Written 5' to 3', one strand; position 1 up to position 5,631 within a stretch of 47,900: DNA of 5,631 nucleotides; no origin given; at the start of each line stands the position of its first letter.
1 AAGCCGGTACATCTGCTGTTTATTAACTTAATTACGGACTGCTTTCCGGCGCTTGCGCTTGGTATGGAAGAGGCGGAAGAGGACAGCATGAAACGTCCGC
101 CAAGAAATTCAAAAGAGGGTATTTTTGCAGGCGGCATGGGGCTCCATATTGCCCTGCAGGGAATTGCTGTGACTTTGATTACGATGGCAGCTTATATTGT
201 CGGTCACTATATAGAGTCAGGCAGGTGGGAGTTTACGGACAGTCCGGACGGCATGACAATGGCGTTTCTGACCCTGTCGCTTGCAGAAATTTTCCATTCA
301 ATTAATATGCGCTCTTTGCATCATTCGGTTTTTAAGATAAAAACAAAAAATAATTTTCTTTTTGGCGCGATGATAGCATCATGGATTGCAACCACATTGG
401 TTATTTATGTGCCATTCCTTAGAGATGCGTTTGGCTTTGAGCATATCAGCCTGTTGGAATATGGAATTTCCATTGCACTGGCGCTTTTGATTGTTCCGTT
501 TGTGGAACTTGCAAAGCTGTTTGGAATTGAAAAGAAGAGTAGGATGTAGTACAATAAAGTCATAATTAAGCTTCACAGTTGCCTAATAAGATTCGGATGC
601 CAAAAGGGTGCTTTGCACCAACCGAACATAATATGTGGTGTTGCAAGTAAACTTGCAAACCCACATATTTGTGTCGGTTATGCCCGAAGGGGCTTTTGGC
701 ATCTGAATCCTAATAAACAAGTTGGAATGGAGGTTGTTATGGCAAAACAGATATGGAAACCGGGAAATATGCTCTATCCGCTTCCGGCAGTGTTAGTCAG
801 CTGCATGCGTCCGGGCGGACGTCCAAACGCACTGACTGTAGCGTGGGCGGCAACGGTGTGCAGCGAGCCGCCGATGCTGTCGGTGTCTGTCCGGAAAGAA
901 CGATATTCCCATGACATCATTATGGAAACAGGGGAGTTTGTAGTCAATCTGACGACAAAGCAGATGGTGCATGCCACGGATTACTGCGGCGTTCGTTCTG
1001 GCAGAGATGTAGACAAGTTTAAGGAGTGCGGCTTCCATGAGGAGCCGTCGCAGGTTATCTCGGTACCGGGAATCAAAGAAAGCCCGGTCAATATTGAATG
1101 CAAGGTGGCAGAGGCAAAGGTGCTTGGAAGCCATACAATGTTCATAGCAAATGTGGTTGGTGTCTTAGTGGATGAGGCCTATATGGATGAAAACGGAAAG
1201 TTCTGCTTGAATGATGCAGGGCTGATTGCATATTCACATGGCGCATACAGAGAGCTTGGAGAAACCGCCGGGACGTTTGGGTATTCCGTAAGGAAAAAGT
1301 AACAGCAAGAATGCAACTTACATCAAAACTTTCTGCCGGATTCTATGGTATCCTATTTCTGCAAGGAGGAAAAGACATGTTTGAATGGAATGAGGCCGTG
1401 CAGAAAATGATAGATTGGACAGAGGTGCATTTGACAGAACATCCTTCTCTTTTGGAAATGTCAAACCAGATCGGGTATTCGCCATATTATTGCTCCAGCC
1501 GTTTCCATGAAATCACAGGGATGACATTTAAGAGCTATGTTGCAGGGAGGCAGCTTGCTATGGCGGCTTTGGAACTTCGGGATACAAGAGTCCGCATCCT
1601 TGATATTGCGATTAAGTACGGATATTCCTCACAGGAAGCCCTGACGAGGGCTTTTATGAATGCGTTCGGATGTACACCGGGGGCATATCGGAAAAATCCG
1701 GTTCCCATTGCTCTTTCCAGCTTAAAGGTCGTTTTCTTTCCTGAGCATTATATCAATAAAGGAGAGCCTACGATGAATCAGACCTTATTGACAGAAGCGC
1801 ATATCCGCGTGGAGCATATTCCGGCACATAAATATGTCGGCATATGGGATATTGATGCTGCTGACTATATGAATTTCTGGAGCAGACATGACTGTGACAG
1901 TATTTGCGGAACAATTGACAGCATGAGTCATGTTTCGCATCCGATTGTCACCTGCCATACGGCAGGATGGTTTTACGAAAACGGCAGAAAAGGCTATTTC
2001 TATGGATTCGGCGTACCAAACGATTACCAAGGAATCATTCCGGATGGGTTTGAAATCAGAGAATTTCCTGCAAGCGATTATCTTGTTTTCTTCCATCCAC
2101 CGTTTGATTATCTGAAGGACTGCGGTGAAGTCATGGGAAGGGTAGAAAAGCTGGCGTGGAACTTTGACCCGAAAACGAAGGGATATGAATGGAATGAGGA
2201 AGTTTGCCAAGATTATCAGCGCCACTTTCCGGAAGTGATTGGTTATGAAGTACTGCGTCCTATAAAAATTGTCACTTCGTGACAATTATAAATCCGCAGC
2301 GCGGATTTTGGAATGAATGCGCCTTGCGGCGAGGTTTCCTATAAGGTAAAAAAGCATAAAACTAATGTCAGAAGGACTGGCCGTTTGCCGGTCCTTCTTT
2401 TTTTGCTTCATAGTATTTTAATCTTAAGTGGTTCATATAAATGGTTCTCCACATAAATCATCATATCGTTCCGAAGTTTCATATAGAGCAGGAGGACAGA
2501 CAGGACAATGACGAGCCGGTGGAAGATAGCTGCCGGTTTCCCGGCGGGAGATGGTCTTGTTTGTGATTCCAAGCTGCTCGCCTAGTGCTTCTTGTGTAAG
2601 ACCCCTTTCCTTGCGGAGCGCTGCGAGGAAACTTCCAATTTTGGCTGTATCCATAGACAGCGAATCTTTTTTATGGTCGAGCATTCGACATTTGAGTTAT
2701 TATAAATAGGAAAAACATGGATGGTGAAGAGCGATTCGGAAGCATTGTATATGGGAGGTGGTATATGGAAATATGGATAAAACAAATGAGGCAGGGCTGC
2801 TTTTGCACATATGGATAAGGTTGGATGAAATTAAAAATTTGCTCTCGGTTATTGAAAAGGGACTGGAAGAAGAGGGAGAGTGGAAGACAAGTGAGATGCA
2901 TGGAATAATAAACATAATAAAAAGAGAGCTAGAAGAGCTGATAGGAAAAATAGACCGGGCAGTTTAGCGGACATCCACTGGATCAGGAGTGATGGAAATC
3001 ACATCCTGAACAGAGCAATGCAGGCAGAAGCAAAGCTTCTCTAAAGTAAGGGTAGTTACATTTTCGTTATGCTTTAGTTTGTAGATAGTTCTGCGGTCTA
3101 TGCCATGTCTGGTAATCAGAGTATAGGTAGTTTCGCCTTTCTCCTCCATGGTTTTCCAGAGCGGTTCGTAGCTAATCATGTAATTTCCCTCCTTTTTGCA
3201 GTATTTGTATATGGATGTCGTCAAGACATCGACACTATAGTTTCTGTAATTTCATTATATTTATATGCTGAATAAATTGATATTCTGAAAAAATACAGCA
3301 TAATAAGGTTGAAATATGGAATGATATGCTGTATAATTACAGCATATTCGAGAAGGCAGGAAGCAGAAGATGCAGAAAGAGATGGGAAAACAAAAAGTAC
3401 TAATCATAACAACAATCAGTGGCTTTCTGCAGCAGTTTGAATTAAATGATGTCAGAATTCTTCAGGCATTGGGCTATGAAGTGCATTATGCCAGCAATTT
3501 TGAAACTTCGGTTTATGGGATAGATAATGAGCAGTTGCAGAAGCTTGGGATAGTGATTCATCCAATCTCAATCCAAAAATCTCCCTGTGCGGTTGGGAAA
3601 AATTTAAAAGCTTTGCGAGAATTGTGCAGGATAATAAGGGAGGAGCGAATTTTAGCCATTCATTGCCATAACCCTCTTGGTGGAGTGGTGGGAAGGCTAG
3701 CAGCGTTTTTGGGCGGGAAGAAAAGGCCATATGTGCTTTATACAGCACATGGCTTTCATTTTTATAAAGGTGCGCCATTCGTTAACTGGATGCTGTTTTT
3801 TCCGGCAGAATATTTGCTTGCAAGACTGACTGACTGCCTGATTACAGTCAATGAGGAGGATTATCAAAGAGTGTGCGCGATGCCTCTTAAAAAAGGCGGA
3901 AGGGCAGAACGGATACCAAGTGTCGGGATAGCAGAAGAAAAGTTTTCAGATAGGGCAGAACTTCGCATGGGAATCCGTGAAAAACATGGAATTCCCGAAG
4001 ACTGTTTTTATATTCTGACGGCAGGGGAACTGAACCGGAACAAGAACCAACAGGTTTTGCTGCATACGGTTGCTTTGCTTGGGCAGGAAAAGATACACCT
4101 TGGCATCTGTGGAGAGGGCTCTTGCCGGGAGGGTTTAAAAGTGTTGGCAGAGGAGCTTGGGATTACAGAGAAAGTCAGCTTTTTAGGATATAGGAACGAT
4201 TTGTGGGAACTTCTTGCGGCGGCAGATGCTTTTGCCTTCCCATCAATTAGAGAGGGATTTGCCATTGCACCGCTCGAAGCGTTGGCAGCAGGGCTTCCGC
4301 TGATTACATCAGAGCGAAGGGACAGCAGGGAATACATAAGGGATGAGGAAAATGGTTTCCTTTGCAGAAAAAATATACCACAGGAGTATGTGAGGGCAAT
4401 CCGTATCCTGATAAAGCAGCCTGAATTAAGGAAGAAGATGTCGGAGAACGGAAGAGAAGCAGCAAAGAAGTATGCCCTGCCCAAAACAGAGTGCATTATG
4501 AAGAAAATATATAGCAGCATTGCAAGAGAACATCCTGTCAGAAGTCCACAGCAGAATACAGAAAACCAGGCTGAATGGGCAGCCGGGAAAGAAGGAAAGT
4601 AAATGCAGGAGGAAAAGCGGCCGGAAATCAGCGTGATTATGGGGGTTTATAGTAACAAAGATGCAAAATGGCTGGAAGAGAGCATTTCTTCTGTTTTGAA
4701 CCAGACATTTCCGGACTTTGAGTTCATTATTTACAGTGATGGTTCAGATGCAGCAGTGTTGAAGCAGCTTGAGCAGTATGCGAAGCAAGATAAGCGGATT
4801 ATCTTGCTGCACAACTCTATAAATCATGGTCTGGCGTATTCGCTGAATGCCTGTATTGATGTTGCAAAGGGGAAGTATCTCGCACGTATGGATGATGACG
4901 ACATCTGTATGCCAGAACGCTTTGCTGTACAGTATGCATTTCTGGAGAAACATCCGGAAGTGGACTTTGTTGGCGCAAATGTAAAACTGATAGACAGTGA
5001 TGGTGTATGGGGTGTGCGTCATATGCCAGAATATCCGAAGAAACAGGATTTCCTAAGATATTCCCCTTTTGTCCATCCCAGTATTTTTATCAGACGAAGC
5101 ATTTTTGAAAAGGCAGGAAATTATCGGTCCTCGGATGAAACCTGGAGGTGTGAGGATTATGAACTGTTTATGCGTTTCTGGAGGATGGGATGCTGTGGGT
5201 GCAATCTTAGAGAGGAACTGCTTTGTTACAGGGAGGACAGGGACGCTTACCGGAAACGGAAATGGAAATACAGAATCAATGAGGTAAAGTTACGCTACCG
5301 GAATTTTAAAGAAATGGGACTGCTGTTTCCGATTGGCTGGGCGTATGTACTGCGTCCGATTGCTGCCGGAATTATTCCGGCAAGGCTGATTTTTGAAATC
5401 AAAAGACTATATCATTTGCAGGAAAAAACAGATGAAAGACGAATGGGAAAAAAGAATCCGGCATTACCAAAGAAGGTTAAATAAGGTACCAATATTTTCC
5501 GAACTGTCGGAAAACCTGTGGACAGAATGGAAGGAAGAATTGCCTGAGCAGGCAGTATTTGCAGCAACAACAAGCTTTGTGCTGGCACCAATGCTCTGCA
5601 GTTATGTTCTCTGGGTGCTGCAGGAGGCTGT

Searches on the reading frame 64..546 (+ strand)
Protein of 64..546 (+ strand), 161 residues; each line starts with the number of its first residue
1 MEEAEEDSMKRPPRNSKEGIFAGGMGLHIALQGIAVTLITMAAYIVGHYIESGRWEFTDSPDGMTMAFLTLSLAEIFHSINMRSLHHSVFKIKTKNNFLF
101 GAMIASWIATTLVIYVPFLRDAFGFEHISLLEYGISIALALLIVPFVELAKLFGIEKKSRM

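Call 14: search_protein_families(library=pfam, proteins=[window:64-546:+], max_evalue=0.001)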
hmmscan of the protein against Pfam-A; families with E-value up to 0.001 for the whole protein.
window:64-546:+ (161 aa): 1 family
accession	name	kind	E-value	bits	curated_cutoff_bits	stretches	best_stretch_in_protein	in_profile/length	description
PF00689.26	Cation_ATPase_C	-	1.2e-38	133.1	27.3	1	1-153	26-175/175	Cation transporting ATPase, C-terminus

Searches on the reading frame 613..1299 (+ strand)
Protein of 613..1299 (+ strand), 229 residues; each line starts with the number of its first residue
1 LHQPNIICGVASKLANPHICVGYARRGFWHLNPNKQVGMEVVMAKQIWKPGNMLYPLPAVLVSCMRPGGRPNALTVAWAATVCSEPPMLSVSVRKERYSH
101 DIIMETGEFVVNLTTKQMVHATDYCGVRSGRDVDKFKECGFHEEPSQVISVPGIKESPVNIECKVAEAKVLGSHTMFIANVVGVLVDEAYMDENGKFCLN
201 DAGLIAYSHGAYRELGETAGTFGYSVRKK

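Call 14: search_protein_families(library=pfam, proteins=[window:613-1299:+], max_evalue=0.001)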
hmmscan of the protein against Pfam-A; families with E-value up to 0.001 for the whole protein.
window:613-1299:+ (229 aa): 1 family
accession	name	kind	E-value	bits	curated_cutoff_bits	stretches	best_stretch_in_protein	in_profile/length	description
PF01613.24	Flavin_Reduct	-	1.3e-34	120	27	1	55-214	4-151/153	Flavin reductase like domain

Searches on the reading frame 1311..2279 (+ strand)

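Call 14: search_protein_families(library=pfam, proteins=[window:1311-2279:+], max_evalue=0.001)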
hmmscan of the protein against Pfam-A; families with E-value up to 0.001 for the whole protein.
window:1311-2279:+ (323 aa): 3 families
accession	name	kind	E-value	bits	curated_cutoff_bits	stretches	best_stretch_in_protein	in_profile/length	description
PF12833.13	HTH_18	-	9.1e-19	68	33.6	1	51-128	2-79/80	Helix-turn-helix domain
PF00165.29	HTH_AraC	-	3.6e-15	56.1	26.6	2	89-128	1-42/42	Bacterial regulatory helix-turn-helix proteins, AraC family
PF14526.11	Cass2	-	4.7e-05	24.1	27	0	222-278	60-113/150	Integron-associated effector binding protein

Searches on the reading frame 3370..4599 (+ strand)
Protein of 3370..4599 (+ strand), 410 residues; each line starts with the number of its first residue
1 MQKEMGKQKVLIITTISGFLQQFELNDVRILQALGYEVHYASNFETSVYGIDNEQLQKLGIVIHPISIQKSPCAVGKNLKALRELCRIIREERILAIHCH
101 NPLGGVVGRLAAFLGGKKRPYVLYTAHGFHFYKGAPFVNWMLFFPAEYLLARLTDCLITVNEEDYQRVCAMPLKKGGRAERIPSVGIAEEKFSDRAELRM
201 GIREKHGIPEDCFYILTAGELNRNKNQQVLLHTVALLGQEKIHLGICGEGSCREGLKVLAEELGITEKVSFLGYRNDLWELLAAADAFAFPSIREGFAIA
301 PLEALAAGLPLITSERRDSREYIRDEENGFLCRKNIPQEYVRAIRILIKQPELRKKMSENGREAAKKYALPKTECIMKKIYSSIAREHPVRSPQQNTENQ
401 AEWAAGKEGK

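Call 14: search_protein_families(library=pfam, proteins=[window:3370-4599:+], max_evalue=0.001)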
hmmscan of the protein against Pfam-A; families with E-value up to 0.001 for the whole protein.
window:3370-4599:+ (410 aa): 7 families
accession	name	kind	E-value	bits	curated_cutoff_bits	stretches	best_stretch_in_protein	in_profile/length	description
PF00534.26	Glycos_transf_1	-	6.5e-43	146.7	26.4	1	202-363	5-171/172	Glycosyl transferases group 1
PF13692.12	Glyco_trans_1_4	-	1.3e-30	106.9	27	1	214-349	3-141/142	Glycosyl transferases group 1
PF13579.12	Glyco_trans_4_4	-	2.9e-11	44.4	29.7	1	28-171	11-145/158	Glycosyl transferase 4-like domain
PF13439.12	Glyco_transf_4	-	6.6e-11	43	28.5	1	31-175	15-156/170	Glycosyltransferase Family 4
PF13477.12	Glyco_trans_4_2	-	7.9e-11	42.7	23.4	1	23-158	16-136/139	Glycosyl transferase 4-like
PF20706.3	GT4-conflict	-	4.9e-06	26.2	26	1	242-317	233-314/385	Family 4 Glycosyltransferase in conflict systems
PF13524.12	Glyco_trans_1_2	-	1.2e-05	25.7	25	1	277-367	39-131/144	Glycosyl transferase-like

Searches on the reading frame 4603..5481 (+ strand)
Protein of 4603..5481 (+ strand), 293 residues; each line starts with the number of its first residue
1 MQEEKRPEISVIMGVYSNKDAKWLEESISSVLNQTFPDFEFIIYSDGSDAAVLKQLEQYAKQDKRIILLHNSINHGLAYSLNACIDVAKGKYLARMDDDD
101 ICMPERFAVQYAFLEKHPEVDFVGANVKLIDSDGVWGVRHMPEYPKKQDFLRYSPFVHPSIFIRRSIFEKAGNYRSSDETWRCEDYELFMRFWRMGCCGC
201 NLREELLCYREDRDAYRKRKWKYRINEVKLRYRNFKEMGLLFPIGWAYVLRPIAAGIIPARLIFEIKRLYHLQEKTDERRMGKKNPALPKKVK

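Call 14: search_protein_families(library=pfam, proteins=[window:4603-5481:+], max_evalue=0.001)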
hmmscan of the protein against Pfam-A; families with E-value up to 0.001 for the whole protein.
window:4603-5481:+ (293 aa): 3 families
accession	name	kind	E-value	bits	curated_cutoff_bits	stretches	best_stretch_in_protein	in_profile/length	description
PF00535.33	Glycos_transf_2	-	6e-30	104.8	23.3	1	10-170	1-166/168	Glycosyl transferase family 2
PF13641.12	Glyco_tranf_2_3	-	1.1e-11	45.7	27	1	9-136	3-131/230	Glycosyltransferase like family 2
PF10111.15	Glyco_tranf_2_2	-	8.3e-10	39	27.3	1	10-192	1-199/276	Glycosyltransferase like family 2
